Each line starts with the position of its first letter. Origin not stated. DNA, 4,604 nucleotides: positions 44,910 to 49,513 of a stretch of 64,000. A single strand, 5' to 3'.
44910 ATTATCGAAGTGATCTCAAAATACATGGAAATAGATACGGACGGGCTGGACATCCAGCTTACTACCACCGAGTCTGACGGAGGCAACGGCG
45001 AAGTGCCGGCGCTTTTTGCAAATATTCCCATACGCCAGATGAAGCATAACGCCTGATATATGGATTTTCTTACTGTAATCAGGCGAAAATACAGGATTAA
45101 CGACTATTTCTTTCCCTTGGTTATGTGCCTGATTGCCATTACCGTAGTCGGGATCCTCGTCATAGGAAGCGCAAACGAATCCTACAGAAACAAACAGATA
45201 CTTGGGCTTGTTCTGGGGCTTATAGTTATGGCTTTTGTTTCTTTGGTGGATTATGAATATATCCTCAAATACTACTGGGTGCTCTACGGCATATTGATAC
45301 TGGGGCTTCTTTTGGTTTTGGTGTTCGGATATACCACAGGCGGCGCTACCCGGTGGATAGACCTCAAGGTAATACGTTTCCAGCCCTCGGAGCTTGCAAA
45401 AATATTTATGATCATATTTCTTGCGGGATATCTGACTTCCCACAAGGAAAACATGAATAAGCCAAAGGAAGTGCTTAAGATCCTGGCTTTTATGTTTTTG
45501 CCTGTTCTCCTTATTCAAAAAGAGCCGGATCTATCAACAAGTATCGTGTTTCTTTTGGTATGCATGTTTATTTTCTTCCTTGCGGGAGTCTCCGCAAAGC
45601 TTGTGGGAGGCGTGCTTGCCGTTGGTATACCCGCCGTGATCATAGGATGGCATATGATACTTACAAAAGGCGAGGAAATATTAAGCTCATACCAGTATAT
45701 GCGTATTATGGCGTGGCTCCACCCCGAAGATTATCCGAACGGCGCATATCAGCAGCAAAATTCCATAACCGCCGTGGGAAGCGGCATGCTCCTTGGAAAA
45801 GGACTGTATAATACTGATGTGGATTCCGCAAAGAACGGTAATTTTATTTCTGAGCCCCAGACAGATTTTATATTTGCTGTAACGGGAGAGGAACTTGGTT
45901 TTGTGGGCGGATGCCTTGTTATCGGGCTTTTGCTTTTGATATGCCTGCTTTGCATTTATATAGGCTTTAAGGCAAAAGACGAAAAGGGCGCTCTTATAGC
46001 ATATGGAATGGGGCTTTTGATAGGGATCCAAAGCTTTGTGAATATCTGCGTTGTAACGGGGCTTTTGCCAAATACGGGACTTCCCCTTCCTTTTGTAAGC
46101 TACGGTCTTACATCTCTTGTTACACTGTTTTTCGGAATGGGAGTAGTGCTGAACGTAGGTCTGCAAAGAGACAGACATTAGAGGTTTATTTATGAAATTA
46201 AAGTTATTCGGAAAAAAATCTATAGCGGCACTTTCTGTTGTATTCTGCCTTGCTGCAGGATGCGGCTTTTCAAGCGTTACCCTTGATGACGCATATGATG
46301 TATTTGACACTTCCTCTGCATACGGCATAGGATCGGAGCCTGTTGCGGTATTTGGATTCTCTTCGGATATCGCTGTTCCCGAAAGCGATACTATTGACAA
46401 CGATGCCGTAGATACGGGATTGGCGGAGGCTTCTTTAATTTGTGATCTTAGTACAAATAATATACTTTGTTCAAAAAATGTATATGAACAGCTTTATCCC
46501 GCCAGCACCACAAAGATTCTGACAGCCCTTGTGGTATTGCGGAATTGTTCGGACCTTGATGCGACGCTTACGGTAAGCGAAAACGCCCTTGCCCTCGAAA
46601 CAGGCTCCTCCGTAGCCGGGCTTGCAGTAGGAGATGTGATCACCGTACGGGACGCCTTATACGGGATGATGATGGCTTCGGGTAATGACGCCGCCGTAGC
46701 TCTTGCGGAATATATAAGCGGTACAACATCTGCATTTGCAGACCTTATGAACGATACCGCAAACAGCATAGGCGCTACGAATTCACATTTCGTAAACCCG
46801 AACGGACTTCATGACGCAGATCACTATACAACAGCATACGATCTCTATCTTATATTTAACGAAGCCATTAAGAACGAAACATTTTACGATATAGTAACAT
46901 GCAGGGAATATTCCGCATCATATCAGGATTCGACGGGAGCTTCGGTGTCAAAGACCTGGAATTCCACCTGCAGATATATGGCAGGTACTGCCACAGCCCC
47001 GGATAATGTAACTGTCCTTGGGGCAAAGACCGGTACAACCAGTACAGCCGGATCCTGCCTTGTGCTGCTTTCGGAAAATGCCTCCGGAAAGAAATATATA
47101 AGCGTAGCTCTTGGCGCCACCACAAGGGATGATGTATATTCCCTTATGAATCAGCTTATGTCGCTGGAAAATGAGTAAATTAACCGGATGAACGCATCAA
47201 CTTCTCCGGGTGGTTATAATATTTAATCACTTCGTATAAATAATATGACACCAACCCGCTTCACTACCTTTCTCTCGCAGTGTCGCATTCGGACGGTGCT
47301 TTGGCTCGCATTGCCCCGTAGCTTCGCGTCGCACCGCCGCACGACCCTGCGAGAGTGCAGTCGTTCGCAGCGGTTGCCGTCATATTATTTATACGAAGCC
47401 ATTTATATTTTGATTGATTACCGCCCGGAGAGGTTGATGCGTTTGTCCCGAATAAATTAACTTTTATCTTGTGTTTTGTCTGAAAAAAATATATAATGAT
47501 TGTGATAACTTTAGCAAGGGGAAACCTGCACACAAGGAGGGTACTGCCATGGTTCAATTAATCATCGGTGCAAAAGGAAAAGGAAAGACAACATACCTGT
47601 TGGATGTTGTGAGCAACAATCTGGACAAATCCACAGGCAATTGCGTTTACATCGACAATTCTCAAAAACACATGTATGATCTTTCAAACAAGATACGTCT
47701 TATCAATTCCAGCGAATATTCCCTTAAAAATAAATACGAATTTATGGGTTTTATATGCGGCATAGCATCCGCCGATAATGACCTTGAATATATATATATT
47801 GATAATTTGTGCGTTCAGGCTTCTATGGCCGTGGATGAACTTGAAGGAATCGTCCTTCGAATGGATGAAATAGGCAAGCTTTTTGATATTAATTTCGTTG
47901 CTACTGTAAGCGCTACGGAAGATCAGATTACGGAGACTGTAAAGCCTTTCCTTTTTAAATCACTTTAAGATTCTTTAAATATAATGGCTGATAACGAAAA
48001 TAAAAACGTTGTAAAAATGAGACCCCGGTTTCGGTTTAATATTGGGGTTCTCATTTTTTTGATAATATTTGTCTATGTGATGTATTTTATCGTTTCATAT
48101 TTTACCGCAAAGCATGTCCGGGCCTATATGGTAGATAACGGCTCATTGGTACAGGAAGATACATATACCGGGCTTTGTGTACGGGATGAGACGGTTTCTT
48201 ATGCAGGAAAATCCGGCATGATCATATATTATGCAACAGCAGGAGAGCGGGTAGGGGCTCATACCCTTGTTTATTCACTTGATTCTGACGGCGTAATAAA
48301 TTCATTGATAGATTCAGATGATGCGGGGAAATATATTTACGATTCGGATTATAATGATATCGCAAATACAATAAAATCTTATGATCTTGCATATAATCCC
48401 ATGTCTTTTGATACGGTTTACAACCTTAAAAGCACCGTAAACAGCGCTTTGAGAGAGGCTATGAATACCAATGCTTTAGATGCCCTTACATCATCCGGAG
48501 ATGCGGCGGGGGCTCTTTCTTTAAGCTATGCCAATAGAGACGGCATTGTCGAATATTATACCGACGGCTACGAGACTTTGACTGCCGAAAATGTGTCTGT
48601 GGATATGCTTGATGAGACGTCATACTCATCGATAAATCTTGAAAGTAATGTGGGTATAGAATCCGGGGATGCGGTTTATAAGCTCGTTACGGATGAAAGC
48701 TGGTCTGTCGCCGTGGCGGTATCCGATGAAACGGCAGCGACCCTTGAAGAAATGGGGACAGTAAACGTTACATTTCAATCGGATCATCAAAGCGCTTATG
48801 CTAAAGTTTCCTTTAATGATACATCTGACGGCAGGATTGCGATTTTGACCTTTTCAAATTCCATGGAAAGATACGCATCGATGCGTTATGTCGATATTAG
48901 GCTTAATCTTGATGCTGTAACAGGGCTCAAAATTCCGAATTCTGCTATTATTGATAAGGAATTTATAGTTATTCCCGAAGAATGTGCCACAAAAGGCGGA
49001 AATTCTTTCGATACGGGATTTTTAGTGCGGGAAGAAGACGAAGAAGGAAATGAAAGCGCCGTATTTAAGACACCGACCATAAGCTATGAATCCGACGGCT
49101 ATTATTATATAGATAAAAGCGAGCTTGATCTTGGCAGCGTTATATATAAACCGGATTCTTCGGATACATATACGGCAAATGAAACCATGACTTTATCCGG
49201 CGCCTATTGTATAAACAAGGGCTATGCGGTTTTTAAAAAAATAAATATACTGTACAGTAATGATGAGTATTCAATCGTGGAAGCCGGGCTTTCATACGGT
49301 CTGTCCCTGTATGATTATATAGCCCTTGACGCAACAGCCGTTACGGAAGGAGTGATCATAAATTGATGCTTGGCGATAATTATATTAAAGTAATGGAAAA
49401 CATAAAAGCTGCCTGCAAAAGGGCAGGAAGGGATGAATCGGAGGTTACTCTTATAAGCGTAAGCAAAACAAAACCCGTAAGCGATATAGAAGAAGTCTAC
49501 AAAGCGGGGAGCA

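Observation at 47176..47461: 268-bp MITE-like, rod-shaped structured element inserted exactly at the stop codon of the D,D-carboxypeptidase gene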

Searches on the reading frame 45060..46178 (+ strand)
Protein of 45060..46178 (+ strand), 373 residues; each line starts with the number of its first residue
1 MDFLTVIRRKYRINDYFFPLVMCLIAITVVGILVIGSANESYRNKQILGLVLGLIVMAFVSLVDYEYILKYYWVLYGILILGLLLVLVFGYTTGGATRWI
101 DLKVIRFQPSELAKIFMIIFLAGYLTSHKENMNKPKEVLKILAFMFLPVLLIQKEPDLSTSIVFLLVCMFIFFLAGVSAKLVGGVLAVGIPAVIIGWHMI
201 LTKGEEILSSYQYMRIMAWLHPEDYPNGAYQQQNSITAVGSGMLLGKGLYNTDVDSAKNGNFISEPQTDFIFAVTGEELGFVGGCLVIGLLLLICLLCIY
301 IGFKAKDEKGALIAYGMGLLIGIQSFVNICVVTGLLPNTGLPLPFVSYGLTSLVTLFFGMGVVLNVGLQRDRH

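Call 22: search_protein_families(library=pfam, proteins=[window:45060-46178:+])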
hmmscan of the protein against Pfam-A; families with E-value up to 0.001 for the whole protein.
window:45060-46178:+ (373 aa): 1 family
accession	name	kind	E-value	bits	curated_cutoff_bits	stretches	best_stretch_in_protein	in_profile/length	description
PF01098.24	FTSW_RODA_SPOVE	-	1.1e-82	278.4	26.4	1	17-368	13-352/356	Cell cycle protein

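Call 43: find_related_loci(query=window:45060-46178:+, collection=genome_contigs, flank=2500)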
Query window:45060-46178:+ (373 aa) in genome_contigs; peptide patterns used: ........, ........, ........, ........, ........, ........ (x = any residue, [..] = any of these).
48 stretches matched a pattern; 5 encode a relative of the query (tblastn E <= 1e-3); 5 distinct loci.
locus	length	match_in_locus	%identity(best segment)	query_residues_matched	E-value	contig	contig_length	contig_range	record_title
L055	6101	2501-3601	63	7-373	9e-152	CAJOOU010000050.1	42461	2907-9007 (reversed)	uncultured Eubacterium sp. isolate Rumen_Coassembly_mag_1555 genome assembly, contig: k87_3724174, whole genome shotgun 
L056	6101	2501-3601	63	7-373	2e-138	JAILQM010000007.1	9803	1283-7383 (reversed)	MAG: Eubacterium sp. isolate RUI358 k141_8318336_flag=0_multi=12.9876_len=9803, whole genome shotgun sequence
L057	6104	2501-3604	52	9-373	5e-112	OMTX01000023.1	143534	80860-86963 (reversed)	uncultured Lachnospiraceae bacterium isolate hRUG872 genome assembly, contig: NODE_11_length_143534_cov_13.8603, whole g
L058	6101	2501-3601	51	9-373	1e-111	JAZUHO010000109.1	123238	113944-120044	MAG: Agathobacter sp. isolate T1900045273_TH20190043.MAGScoT_cleanbin_000010 SGB_5908_k141_1210158, whole genome shotgun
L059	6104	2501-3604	53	9-373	2e-122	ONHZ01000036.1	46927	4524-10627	uncultured Lachnospiraceae bacterium isolate RUG306 genome assembly, contig: k87_13568350, whole genome shotgun sequence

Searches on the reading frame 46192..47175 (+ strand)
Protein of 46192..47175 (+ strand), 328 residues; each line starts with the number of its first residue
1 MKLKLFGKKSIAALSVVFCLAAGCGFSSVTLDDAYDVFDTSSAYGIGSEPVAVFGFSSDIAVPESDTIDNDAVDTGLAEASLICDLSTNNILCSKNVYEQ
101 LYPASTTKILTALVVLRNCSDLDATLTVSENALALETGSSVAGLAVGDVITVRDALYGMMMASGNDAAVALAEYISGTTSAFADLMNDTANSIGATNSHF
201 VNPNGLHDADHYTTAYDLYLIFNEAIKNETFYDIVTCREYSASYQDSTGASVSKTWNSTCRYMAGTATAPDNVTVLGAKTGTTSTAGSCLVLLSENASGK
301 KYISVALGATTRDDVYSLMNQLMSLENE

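Call 19: find_encoding_contigs(protein=window:46192-47175:+, flank=3000, max_places=10)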
Protein window:46192-47175:+ (328 aa): no gene with exactly this product is on record in the collection.

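Call 22: search_protein_families(library=pfam, proteins=[window:46192-47175:+])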
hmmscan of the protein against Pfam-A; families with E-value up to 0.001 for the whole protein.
window:46192-47175:+ (328 aa): 2 families
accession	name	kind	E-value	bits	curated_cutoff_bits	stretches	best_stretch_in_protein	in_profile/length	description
PF00768.25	Peptidase_S11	-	7.3e-48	163.6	27.6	1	78-310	12-238/239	D-alanyl-D-alanine carboxypeptidase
PF13354.11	Beta-lactamase2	-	1.4e-06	28.3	22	1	83-223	4-144/214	Beta-lactamase enzyme family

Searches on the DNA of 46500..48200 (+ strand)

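Call 6: search_rna_families(source=window, start=46500, end=48200, threshold=evalue, max_evalue=10)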
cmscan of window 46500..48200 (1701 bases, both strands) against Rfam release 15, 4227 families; matches with E-value up to 10: 7.
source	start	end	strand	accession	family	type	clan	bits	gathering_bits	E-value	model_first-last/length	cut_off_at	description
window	47947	48043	-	RF01987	ZEB2_AS1_4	Gene; lncRNA;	-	32.3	50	0.45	1-78/78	no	ZEB2 antisense RNA 1 conserved region 4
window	47973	48057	+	RF02495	ohsC_RNA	Gene; antitoxin;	-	19.5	50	6.9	1-77/77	no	Oppression of Hydrophobic ORF by sRNA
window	47981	48072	+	RF02621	BSnc120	Gene; sRNA;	-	17.8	114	1.2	1-88/88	no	Brucella sRNA 120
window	46835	46934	-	RF01226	snoZ5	Gene; snRNA; snoRNA; CD-box;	CL00045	17.7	60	8.4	1-113/113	no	Small nucleolar RNA Z5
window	46691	46775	-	RF00159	snoZ168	Gene; snRNA; snoRNA; CD-box;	-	16.1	36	6.4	1-82/82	no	Small nucleolar RNA Z168/Z174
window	46662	46711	+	RF01136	sR28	Gene; snRNA; snoRNA; CD-box;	-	10.9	39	8.9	1-55/55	no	Small nucleolar RNA sR28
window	47939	48055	+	RF00023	tmRNA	Gene;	CL00001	7.4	47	2.5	56-185/374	no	transfer-messenger RNA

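Call 45: search_dna_similar(query=window:47185-47452:+, collection=plasmids, mode=distant, max_evalue=0.01)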
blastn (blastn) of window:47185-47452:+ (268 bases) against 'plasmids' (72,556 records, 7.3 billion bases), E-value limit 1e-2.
No match.

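Call 46: search_dna_similar(query=window:47185-47452:+, collection=phages, mode=distant, max_evalue=0.01)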
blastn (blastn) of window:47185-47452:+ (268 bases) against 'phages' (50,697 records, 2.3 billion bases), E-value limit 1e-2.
No match.

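Call 90: search_dna_similar(query=window:47185-47452:+, collection=ecoli_genomes, mode=distant, max_evalue=0.01, max_rows=5)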
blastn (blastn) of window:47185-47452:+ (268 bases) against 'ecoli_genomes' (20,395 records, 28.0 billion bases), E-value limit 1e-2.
No match.

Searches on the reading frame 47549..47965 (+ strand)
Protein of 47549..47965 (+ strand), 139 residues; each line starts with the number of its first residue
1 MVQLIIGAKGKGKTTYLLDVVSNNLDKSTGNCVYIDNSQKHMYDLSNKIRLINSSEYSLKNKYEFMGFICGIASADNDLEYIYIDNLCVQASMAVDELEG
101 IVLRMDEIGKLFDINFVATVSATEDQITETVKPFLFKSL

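Call 21: find_encoding_contigs(protein=window:47549-47965:+, flank=3000, max_places=10)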
Protein window:47549-47965:+ (139 aa): 7 contigs read that carry it; 6 places shown.
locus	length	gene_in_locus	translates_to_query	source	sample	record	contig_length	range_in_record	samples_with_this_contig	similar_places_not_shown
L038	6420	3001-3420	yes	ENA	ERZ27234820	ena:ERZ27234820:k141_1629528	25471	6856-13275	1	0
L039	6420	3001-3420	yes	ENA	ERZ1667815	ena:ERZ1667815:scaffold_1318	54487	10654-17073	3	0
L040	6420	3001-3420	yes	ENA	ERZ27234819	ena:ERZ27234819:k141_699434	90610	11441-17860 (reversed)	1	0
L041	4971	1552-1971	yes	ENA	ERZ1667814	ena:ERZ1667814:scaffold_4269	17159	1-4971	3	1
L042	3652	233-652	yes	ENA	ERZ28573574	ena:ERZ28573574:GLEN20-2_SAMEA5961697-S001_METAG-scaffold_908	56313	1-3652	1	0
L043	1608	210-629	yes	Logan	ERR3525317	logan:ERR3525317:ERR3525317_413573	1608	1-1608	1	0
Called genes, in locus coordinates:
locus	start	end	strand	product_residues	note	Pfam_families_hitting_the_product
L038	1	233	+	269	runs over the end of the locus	PF00142:Fer4_NifH (faint), PF01656:CbiA, PF02374:ArsA_ATPase (weak), PF06564:CBP_BcsQ, PF09140:MipZ, PF10609:ParA, PF13614:AAA_31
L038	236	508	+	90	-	PF03776:MinE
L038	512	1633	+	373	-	PF01098:FTSW_RODA_SPOVE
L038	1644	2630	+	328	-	PF00768:Peptidase_S11, PF13354:Beta-lactamase2 (weak)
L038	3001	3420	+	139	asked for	-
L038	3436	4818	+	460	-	PF26018:BSH_RND_rel (faint), PF26011:Beta-barrel_RND_rel (weak)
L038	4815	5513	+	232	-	PF01168:Ala_racemase_N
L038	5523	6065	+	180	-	PF04472:SepF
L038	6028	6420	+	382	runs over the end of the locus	PF00465:Fe-ADH (weak), PF01761:DHQ_synthase, PF24621:DHQS_C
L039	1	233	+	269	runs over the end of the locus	PF00142:Fer4_NifH (faint), PF01656:CbiA, PF02374:ArsA_ATPase (weak), PF06564:CBP_BcsQ, PF09140:MipZ, PF10609:ParA, PF13614:AAA_31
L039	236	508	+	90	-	PF03776:MinE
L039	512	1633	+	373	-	PF01098:FTSW_RODA_SPOVE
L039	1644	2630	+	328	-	PF00768:Peptidase_S11, PF13354:Beta-lactamase2 (weak)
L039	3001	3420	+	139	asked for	-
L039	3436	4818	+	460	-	PF26018:BSH_RND_rel (faint), PF26011:Beta-barrel_RND_rel (weak)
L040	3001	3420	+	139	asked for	-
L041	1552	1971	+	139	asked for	-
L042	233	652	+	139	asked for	-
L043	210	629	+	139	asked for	-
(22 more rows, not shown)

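Call 22: search_protein_families(library=pfam, proteins=[window:47549-47965:+])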
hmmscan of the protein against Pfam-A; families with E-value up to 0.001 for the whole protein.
window:47549-47965:+ (139 aa): 2 families
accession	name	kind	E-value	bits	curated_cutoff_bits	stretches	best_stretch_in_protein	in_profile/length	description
PF13173.12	AAA_14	-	0.00031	21.2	27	1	3-57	5-59/129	AAA domain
PF01637.24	ATPase_2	-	0.00056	20.2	33.2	1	2-112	22-123/225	ATPase domain predominantly from Archaea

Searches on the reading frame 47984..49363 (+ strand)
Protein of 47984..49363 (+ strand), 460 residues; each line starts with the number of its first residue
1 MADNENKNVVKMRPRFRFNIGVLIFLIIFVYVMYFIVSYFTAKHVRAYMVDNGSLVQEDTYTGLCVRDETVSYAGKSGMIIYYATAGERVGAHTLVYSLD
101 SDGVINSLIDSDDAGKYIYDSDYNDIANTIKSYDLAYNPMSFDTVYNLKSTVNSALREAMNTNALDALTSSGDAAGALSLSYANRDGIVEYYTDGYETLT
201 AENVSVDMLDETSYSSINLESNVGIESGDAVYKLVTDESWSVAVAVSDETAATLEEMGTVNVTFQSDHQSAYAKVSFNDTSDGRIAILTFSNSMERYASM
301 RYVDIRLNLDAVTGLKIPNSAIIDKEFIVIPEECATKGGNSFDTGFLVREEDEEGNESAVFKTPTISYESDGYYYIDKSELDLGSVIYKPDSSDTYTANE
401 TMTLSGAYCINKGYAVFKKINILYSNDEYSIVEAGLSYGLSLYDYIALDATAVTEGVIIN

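Call 22: search_protein_families(library=pfam, proteins=[window:47984-49363:+])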
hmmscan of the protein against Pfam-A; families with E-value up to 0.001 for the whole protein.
window:47984-49363:+ (460 aa): 1 family
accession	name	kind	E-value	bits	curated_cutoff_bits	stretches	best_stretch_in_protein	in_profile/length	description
PF12700.13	HlyD_2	-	8.8e-32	110.8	25.1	1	16-326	11-352/416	HlyD family secretion protein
